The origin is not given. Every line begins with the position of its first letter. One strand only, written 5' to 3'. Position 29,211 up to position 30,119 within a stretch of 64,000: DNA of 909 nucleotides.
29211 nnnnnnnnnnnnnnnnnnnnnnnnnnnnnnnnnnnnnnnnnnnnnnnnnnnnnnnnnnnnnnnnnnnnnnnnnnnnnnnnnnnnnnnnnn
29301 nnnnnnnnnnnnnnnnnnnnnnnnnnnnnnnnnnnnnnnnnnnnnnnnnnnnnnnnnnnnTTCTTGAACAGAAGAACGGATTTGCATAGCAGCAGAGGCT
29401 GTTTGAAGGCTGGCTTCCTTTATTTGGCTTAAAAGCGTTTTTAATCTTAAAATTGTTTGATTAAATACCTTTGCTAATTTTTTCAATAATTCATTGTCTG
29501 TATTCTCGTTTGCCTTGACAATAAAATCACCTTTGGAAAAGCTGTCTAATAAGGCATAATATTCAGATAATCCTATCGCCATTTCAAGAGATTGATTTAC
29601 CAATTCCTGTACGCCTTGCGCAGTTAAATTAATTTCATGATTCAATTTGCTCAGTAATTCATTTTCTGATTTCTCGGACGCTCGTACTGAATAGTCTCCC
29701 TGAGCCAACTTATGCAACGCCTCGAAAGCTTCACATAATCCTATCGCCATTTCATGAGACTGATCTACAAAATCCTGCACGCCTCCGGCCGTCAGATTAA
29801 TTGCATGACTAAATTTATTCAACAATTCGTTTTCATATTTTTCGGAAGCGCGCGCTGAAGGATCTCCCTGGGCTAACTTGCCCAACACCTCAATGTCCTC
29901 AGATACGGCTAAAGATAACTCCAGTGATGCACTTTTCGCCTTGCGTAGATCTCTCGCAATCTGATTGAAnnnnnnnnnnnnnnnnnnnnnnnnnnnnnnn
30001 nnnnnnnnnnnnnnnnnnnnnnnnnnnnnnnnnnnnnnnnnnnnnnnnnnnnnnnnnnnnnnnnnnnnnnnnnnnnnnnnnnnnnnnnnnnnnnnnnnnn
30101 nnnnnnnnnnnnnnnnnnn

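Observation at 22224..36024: Hdr/Mvh hydrogenase module embedded inside a Wsp-like chemosensory to c-di-GMP gene string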

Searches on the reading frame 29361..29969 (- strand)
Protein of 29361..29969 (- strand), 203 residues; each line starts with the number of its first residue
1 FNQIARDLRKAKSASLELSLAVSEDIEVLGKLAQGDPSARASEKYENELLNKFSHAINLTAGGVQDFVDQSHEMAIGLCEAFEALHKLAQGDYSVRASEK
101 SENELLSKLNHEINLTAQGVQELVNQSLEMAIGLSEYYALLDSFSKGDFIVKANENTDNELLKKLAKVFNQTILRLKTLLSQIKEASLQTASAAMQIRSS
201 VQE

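Call 63: search_protein_families(library=pfam, proteins=[window:29361-29969:-], max_evalue=5)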
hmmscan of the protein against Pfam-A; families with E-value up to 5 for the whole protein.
window:29361-29969:- (203 aa): 9 families
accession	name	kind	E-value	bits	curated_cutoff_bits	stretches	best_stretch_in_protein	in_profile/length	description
PF21173.2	DksA-like_N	-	3.9e-05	24.1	27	1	29-56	23-50/65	DnaK suppressor protein-like, N-terminal domain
PF25803.1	Spectrin_SYNE1_2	-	0.0013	19.4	27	1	70-108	8-46/113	Nesprin-1, spectrin repeats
PF21292.3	EME1-MUS81_C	-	0.0061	17.2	27.4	1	64-109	6-50/74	EME1/MUS81, C-terminal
PF19355.4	DUF5932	-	0.0088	16.3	23.7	1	82-132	50-100/111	Family of unknown function (DUF5932)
PF00672.30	HAMP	-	0.065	14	25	1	83-105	15-37/53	HAMP domain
PF01475.25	FUR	-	0.068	13.8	23.1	0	104-157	12-66/121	Ferric uptake regulator family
PF12643.12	MazG-like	-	0.09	13.5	27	0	94-132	4-42/85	MazG-like family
PF18660.6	Tsi6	-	0.09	13.3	26.9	0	84-111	49-76/83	Tsi6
PF25065.1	RM3_Med14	-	0.18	12.2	22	0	145-184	63-102/110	Med14 RM domain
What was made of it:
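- On HAMP domain (poly-HAMP): Pfam HAMP E 0.065, 14 bits against a cut-off of 25 (call 63).
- Checked: The repeats are only weakly HAMP-like: Pfam HAMP E 0.065, 14 bits against a cut-off of 25 (call 63).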

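Call 78: predict_structure(protein=window:29361-29969:-)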
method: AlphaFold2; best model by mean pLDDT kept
length: 203 residues; sequences in the alignment: 1
mean_pLDDT: 50.3   pTM: 0.38
mean pLDDT of the five models: 50.3, 49.9, 47.6, 47.4, 46.8
residues with pLDDT >= 90: 0; 70-90: 0; 50-70: 112; < 50: 91
segments of 3 or more residues with pLDDT < 50: 1-4, 21-23, 25-54, 56-60, 94-98, 131-133, 135-157, 200-203
pLDDT, mean of each block of 10 residues (from residue 1): 50 51 49 45 43 48 51 52 53 47 56 56 51 49 44 45 52 55 57 52 44
secondary structure, 60 per line:
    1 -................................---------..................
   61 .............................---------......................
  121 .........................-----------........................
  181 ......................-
elements in order: H2-33 H43-89 H99-145 H157-202
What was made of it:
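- On HAMP domain (poly-HAMP): The AF2 model shows the expected helix-loop pattern but at pLDDT 50 (call 78).
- Tried and rejected: AF2 of the repeat region without an alignment (call 78). pLDDT was 50, so I did no fold search on it.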

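Call 90: search_protein_representatives(protein=window:29361-29969:-)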
Query: 203 residues. Proteins with E-value up to 0.001 (for the whole library): 306; up to 1e-10: 217; up to 1e-30: 3. The best 150 are listed.
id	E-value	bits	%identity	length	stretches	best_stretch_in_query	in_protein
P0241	5.2e-118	407.5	85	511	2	1-203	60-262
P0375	2.1e-56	207.0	46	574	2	4-114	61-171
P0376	4.9e-36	140.7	40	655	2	8-126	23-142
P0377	2.3e-29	119.0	34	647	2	14-187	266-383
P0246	6.8e-29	117.5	50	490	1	62-203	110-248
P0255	7.0e-29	117.4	35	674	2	36-174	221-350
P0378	1.0e-28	116.9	36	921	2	73-186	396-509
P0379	1.1e-27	113.6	43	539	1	29-191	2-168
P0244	2.0e-27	112.7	44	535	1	49-203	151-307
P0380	5.1e-27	111.4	41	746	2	13-125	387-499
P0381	1.1e-25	107.0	36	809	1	14-193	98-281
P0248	1.0e-24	103.8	34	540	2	13-202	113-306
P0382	1.0e-23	100.6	40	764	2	3-125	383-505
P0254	4.6e-23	98.5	40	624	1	49-200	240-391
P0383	1.4e-22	96.9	42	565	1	1-129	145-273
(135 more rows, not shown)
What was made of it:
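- The repeat module is rare, with 306 of 1.84 billion representatives matching (call 90).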
